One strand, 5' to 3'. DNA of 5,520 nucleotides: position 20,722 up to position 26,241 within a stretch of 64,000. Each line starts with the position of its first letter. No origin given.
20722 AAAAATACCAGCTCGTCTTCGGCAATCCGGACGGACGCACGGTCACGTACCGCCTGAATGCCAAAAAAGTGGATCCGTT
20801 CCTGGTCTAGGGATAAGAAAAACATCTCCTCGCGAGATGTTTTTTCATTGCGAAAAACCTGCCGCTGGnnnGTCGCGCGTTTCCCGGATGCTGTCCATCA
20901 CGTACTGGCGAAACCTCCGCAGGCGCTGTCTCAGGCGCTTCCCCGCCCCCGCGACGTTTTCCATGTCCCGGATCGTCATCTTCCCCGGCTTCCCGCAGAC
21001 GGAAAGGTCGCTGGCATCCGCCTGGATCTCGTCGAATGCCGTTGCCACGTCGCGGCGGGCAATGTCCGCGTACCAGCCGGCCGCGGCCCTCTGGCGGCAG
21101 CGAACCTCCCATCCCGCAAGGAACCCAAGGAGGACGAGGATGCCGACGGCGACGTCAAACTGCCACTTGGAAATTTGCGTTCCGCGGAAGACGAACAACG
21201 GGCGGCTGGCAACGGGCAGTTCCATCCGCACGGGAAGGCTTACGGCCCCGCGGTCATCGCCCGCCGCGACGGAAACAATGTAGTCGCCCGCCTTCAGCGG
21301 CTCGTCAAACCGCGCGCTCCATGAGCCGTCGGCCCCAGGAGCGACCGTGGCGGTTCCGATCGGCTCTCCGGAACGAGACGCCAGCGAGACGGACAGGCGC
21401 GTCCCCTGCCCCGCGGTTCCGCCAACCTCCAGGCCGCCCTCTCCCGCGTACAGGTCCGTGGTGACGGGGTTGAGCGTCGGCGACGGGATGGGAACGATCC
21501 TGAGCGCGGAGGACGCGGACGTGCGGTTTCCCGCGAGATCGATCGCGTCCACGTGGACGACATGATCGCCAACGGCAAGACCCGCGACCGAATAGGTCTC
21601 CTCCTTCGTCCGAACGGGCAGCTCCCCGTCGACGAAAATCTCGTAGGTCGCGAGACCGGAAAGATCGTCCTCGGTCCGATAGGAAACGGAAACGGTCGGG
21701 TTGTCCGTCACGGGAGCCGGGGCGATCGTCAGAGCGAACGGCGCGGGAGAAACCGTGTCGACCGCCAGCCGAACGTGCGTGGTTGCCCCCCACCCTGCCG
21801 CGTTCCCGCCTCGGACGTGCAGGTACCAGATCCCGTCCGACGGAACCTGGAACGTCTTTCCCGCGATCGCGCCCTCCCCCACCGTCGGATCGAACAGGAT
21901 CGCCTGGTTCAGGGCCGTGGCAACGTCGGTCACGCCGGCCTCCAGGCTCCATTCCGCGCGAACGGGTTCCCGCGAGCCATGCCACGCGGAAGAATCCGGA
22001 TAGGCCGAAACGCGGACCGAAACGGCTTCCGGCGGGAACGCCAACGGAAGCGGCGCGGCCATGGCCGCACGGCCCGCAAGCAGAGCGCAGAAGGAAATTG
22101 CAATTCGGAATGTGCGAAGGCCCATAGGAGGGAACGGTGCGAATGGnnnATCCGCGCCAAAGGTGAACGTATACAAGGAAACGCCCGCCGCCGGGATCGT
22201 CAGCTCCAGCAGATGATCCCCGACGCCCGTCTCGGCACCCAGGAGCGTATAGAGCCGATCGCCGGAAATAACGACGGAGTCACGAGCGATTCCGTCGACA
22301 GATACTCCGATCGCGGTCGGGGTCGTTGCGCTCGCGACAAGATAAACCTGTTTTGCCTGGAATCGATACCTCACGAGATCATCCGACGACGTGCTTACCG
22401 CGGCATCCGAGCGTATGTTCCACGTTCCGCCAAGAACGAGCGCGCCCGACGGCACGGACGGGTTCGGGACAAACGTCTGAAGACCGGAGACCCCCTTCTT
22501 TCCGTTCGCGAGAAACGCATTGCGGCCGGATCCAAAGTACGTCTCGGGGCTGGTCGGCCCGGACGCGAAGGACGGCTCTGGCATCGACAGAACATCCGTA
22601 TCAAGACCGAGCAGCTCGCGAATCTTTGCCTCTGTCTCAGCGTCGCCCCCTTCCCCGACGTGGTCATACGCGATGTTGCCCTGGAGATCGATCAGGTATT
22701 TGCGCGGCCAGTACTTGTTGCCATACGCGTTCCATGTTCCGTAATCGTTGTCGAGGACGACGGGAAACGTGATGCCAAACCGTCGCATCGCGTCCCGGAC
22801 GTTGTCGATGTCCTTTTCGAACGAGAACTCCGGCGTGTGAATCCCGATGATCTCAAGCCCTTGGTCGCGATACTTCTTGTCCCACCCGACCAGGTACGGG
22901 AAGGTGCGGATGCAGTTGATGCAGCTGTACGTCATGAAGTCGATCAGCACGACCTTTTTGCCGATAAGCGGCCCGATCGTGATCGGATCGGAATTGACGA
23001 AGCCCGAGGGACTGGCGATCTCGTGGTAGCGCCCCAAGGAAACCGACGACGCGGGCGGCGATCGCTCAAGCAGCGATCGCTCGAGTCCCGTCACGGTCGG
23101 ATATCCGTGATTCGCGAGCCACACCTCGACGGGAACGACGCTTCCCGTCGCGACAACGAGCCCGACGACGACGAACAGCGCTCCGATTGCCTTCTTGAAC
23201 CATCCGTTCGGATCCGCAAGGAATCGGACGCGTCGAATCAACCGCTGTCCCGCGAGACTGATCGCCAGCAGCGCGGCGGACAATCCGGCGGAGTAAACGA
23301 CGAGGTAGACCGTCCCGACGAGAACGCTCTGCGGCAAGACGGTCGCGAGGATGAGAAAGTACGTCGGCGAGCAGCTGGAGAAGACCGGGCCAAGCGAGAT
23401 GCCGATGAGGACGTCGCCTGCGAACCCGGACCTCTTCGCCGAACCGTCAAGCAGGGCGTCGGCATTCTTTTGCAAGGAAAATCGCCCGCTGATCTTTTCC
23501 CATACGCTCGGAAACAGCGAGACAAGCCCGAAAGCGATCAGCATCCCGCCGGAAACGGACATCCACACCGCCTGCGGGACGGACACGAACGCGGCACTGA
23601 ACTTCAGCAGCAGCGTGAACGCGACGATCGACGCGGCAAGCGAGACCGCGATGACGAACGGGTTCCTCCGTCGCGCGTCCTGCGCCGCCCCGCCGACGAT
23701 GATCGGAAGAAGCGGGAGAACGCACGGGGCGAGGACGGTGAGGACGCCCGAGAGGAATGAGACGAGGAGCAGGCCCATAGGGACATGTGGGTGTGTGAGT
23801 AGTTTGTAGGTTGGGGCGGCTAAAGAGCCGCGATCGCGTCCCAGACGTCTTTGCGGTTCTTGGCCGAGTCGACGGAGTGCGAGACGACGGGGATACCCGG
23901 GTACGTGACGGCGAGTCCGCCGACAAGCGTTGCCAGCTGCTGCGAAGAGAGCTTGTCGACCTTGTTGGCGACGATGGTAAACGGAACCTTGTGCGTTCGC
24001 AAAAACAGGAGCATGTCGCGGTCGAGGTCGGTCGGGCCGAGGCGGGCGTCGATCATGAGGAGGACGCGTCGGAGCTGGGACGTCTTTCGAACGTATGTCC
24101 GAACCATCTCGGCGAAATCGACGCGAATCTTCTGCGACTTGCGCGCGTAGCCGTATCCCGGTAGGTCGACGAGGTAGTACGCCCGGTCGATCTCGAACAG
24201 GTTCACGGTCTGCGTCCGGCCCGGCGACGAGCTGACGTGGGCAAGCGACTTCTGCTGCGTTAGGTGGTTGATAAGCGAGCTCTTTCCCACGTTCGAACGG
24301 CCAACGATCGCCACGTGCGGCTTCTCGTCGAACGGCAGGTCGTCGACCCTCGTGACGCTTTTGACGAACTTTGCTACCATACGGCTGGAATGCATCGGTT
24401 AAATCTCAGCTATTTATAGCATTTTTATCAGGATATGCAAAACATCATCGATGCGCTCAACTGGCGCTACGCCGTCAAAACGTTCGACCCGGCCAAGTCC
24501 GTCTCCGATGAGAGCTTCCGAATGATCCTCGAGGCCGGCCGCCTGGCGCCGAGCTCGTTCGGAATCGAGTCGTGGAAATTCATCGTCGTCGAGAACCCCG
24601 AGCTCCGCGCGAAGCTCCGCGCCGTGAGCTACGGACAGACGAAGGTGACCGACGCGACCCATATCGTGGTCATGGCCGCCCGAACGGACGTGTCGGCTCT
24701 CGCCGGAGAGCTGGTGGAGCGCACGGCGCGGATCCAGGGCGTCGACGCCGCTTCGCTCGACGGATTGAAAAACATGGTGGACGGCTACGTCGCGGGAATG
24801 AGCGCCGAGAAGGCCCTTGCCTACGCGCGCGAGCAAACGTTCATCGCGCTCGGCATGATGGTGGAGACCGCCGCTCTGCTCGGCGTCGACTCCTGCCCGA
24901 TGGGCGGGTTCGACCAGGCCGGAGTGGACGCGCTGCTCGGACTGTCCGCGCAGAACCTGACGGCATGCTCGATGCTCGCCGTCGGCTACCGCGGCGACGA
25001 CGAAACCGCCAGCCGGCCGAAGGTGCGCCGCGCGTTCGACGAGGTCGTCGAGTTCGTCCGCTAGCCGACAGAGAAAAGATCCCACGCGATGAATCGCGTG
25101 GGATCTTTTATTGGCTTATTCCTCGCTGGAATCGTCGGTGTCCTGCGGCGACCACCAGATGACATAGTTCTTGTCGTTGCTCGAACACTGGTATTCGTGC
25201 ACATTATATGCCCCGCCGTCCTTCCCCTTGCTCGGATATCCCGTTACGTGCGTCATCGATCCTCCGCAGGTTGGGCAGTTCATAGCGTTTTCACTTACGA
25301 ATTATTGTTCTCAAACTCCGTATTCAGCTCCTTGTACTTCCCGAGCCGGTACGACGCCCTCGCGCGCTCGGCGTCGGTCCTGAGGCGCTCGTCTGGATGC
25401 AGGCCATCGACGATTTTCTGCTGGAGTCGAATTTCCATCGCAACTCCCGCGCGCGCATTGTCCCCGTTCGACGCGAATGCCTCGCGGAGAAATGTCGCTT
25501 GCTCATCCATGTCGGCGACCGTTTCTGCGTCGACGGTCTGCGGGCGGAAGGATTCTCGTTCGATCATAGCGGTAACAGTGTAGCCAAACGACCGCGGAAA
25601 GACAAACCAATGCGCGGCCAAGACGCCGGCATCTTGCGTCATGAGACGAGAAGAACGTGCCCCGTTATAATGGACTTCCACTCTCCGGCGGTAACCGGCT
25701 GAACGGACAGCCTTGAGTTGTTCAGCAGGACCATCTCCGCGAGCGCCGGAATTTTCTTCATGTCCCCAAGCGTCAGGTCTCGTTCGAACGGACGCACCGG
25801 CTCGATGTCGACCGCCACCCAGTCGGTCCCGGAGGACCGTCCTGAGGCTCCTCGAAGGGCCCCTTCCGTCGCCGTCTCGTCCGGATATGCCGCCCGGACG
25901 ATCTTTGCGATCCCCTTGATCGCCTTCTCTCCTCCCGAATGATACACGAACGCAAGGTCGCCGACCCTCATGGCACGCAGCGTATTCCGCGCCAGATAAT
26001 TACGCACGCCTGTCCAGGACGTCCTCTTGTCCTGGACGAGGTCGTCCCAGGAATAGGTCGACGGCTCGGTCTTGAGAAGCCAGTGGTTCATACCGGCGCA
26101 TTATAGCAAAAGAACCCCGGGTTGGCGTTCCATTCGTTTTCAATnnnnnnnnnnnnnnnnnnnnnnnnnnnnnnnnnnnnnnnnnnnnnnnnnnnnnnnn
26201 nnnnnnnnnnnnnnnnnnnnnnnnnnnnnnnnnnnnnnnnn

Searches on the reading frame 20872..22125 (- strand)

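Call 69: search_protein_families(library=pfam, proteins=[window:20872-22125:-], max_evalue=0.0001)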
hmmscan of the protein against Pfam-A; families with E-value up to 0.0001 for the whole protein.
window:20872-22125:- (418 aa): 1 family
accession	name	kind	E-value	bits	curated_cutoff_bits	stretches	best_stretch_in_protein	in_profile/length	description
PF19077.6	Big_13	-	7.2e-07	30.1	27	0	243-295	42-90/102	Bacterial Ig-like domain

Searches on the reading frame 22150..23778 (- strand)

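Call 69: search_protein_families(library=pfam, proteins=[window:22150-23778:-], max_evalue=0.0001)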
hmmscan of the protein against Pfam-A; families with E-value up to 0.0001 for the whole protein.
window:22150-23778:- (543 aa): 5 families
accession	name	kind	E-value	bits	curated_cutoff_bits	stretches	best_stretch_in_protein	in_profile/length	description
PF17991.7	Thioredoxin_10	-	1.1e-24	88.1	27.1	1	410-541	1-142/142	Thioredoxin like C-terminal domain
PF08534.16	Redoxin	-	8.5e-11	42.3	26.6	1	272-385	27-143/148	Redoxin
PF00578.27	AhpC-TSA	-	7.7e-08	32.8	26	1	273-371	25-123/124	AhpC/TSA family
PF02683.22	DsbD_TM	-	3.6e-07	30.1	27.1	1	4-210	5-211/219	Cytochrome C biogenesis protein transmembrane domain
PF13905.12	Thioredoxin_8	-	6.6e-07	30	27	1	275-369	2-94/94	Thioredoxin-like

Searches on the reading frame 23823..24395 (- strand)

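Call 69: search_protein_families(library=pfam, proteins=[window:23823-24395:-], max_evalue=0.0001)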
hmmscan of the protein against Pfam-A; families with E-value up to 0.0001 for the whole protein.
window:23823-24395:- (191 aa): 6 families
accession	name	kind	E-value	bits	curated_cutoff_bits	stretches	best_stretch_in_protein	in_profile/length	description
PF01926.29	MMR_HSR1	-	6.3e-22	78.3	21.9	1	27-145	1-113/113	50S ribosome-binding GTPase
PF02421.24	FeoB_N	-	4.7e-12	46.1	27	1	27-187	2-155/156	Ferrous iron transport protein B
PF03193.22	RsgA_GTPase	-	7.2e-11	42.6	30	1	27-81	108-168/174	RsgA GTPase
PF00009.33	GTP_EFTU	-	5.8e-09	36.2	26.5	1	70-160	68-145/188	Elongation factor Tu GTP binding domain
PF09439.16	SRPRB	-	5.4e-07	29.6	25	1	24-124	2-89/178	Signal recognition particle receptor beta subunit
PF00350.29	Dynamin_N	-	5.8e-06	26.9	27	0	28-52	1-25/168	Dynamin family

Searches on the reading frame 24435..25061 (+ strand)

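Call 69: search_protein_families(library=pfam, proteins=[window:24435-25061:+], max_evalue=0.0001)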
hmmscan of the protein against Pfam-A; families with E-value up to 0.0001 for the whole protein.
window:24435-25061:+ (209 aa): 2 families
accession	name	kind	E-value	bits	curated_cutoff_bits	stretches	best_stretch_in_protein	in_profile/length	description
PF00881.29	Nitroreductase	-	9.9e-26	91.3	23.5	1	9-185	2-167/167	Nitroreductase family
PF14512.11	TM1586_NiRdase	-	6.1e-05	23.2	27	0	22-63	153-195/215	Putative TM nitroreductase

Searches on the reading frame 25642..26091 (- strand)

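Call 100: search_protein_families(library=pfam, proteins=[window:25642-26091:-], max_evalue=0.0001)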
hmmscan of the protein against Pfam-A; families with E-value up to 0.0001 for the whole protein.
window:25642-26091:- (150 aa): 1 family
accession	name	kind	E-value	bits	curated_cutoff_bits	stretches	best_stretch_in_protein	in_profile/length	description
PF01878.24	EVE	-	9.4e-47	159.1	23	1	2-142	1-143/145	EVE domain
